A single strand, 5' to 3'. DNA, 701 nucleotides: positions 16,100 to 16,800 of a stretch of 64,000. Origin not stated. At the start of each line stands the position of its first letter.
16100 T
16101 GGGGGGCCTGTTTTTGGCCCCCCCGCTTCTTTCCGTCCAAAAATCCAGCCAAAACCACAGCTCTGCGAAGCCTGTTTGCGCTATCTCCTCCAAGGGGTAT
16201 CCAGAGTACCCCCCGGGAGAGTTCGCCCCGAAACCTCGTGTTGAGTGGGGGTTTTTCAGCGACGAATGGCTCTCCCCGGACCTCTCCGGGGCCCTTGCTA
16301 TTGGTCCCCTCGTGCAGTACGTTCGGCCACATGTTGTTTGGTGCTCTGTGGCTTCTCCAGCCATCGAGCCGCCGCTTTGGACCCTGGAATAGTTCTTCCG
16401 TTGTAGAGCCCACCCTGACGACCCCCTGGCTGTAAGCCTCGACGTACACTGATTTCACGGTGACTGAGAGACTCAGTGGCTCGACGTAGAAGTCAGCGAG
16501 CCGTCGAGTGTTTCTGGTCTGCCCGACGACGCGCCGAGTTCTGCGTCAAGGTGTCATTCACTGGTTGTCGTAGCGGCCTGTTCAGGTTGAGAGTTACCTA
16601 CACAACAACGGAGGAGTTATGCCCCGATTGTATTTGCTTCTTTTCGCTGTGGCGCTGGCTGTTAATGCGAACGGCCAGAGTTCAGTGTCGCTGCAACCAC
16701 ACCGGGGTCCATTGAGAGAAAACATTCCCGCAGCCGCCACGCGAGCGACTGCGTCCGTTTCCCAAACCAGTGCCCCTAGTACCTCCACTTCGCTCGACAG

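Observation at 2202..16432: Family of conserved 50-65-bp elements upstream of T9SS-cargo genes and the Ser/Thr kinase gene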

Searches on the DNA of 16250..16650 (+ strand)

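Call 24: search_rna_families(source=window, start=16250, end=16650, threshold=evalue, max_evalue=10)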
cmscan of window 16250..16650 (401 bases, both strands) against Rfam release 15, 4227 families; matches with E-value up to 10: 0.
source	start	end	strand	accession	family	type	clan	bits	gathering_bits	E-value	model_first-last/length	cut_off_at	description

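Call 38: build_rna_model(alignment_id=A3, structure=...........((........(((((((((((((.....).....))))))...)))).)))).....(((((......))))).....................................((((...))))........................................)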
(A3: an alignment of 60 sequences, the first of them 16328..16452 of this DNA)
Model R1 built from alignment A3 (60 sequences, 172 columns); structure: as given.
model positions 125; base pairs 24; branch points 2; effective number of sequences 10.03; information 0.59 bits per position. Calibrated on 0.2 Mb of random sequence (short: E-values are rough).
structure used (alignment columns):
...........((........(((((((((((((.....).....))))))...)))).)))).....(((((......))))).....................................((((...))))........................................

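Call 40: search_with_rna_model(model_id=R1, sources=[window, L002, L003, L004, L005, L006, L007, L008, L009, L010, L014, L016, L017, L020, L022, L023, L024, L028, L031, L034, L037, L038, L041, L046, L052, L053, L054, L055, L056, L060, L061, L070, L079, L080, L087, L093, L094, L096, L098, L102, L103, L106, L110, L111, L115, L121, L125, L127, L129, L131], max_evalue=0.1, make_alignment=true)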
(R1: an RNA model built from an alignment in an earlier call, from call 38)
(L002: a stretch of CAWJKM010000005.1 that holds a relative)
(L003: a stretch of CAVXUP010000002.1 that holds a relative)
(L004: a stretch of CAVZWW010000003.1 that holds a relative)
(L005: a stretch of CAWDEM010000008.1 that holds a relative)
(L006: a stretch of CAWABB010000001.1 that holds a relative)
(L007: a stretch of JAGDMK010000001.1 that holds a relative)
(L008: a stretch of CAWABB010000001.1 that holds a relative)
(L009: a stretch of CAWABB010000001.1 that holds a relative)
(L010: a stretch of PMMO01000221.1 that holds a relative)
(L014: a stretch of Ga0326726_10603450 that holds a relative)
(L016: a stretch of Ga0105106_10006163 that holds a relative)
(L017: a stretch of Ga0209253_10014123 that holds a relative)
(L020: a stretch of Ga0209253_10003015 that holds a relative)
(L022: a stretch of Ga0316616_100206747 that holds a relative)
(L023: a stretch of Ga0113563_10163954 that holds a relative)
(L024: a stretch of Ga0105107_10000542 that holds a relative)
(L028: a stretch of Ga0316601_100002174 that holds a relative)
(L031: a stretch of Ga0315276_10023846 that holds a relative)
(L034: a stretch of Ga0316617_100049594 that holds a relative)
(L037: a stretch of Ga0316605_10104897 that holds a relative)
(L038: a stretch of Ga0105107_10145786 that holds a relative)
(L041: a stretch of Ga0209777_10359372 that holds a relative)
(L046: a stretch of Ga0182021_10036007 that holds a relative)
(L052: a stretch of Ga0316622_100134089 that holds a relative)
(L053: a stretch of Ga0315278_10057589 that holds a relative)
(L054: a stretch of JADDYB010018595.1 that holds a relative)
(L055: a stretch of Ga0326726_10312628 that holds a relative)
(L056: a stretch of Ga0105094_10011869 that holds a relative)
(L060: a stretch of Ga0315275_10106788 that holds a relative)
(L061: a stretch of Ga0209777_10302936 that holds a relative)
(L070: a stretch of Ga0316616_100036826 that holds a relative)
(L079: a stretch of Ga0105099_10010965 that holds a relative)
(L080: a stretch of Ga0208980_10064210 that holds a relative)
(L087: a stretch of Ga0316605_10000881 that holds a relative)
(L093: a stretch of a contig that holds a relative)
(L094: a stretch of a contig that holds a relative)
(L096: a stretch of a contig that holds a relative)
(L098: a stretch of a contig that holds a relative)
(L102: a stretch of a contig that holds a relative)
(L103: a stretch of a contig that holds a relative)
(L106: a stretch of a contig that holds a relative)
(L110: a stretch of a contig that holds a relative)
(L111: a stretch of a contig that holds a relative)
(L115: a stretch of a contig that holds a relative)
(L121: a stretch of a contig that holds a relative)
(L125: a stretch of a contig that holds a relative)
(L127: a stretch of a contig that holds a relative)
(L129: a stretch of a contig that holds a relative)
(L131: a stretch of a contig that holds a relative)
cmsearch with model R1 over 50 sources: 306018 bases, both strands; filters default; matches with E-value up to 0.1: 66.
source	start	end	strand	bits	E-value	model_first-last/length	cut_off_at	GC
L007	1923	2047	+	116.2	7.5e-32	1-125/125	no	0.62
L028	9365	9489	-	116.2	7.5e-32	1-125/125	no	0.62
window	16328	16452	+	115.9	9e-32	1-125/125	no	0.58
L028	1306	1430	-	114.4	2.4e-31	1-125/125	no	0.58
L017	1727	1851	-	108.9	9.9e-30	1-125/125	no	0.64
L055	983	1107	+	108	1.7e-29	1-125/125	no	0.59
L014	268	392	-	107.2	2.9e-29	1-125/125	no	0.61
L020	2736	2861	-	106.2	5.9e-29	1-125/125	no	0.56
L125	453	577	+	105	1.3e-28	1-125/125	no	0.67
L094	215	339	+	104.6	1.6e-28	1-125/125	no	0.63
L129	907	1034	-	104.6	1.7e-28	1-125/125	no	0.62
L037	406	531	-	100.4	2.7e-27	1-125/125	no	0.63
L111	127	251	+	99.6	4.8e-27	1-125/125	no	0.68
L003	2872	2996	-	99.5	5.3e-27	1-125/125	no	0.61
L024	1080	1204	-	99.3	5.7e-27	1-125/125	no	0.67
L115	595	717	+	98.9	7.5e-27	1-125/125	no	0.62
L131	1243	1366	-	98.1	1.3e-26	1-125/125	no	0.6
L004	4546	4670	+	98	1.4e-26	1-125/125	no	0.61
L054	771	894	-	97.1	2.5e-26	1-125/125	no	0.58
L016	8432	8556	+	95.9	5.5e-26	1-125/125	no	0.59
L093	760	882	+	95.4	7.7e-26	1-125/125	no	0.65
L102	507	630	-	95.3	8.2e-26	1-125/125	no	0.6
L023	1942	2067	+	95.3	8.3e-26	1-125/125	no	0.65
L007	734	859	+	95.1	9.4e-26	1-125/125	no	0.52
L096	1390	1514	+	94.6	1.3e-25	1-125/125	no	0.62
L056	4442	4566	-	94.6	1.4e-25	1-125/125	no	0.58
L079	3293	3421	+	93.9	2.1e-25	1-125/125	no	0.53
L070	2490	2611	-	92.9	4.2e-25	1-125/125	no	0.6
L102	1023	1147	-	92.7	4.7e-25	1-125/125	no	0.62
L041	960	1085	+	92.7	4.9e-25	1-125/125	no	0.6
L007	7090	7216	+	91.7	9.4e-25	1-125/125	no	0.57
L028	4196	4322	-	91.7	9.4e-25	1-125/125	no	0.57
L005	3916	4038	-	91.2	1.3e-24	1-125/125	no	0.6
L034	1784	1908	+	89.5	4.1e-24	1-125/125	no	0.62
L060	2874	2996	-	89.3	4.6e-24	1-125/125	no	0.59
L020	4924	5047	-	88.9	5.9e-24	1-125/125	no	0.6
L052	69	190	-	88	1.1e-23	1-125/125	no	0.59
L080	420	543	+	87.9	1.2e-23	1-125/125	no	0.58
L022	501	625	-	85.5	5.9e-23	1-125/125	no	0.69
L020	12914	13038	-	84.9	8.8e-23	1-125/125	no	0.58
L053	3542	3665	+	84.7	1e-22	1-125/125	no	0.65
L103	7726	7850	-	84.7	1e-22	1-125/125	no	0.62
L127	3780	3906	-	83.8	1.8e-22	1-125/125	no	0.6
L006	6926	7051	-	83.8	1.8e-22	1-125/125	no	0.71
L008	1997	2123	-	82.9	3.4e-22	1-125/125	no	0.6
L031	1797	1921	+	82.7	3.7e-22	1-125/125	no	0.61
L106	840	961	-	77.8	1e-20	1-125/125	no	0.59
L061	1072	1199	+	77.8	1e-20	1-125/125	no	0.58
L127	9756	9882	-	74.7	8e-20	1-125/125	no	0.66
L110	1158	1281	-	74.2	1.1e-19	1-125/125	no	0.6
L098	1351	1476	+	72.2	4.3e-19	1-125/125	no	0.6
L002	1922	2042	-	71.4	7.2e-19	1-125/125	no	0.63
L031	4796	4926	+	70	1.9e-18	1-125/125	no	0.6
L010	2956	3080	-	69.8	2.1e-18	1-125/125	no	0.49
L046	3604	3726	+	69.5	2.6e-18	1-125/125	no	0.57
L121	11215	11338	-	68.7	4.4e-18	1-125/125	no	0.58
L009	2930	3054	-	67.6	9.3e-18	1-125/125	no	0.55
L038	912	1032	+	65.3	4.3e-17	1-125/125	no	0.68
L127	4392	4514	-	63.6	1.3e-16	1-125/125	no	0.6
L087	5475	5578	-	57.7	7e-15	1-125/125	no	0.66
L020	4818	4921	-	15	0.017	1-125/125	no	0.59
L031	1926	2038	+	13.8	0.037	1-125/125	no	0.58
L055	1115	1222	+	13.7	0.038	1-125/125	no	0.55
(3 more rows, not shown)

Alignment A5: 66 matches aligned to the model, 158 columns, each read 5' to 3' on its own strand. Consensus structure (alignment columns), stored with it:
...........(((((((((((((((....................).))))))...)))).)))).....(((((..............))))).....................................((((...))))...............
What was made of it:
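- Checked: The covariance model gives 60-116 bits (call 40).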

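Call 61: search_with_rna_model(model_id=R1, sources=[L133, L134, L135, L136], max_evalue=1, show_alignments=2)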
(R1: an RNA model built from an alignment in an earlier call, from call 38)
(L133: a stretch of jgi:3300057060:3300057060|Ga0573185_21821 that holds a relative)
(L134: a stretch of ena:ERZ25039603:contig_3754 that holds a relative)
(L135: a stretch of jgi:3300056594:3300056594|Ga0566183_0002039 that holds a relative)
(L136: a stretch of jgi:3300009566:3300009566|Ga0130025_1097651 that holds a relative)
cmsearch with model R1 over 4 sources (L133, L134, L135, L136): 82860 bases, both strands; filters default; matches with E-value up to 1: 2.
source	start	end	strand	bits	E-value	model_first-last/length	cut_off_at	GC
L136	14145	14174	-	9.9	0.14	82-111/125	no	0.67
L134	14431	14444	-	7.5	0.69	51-64/125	no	0.57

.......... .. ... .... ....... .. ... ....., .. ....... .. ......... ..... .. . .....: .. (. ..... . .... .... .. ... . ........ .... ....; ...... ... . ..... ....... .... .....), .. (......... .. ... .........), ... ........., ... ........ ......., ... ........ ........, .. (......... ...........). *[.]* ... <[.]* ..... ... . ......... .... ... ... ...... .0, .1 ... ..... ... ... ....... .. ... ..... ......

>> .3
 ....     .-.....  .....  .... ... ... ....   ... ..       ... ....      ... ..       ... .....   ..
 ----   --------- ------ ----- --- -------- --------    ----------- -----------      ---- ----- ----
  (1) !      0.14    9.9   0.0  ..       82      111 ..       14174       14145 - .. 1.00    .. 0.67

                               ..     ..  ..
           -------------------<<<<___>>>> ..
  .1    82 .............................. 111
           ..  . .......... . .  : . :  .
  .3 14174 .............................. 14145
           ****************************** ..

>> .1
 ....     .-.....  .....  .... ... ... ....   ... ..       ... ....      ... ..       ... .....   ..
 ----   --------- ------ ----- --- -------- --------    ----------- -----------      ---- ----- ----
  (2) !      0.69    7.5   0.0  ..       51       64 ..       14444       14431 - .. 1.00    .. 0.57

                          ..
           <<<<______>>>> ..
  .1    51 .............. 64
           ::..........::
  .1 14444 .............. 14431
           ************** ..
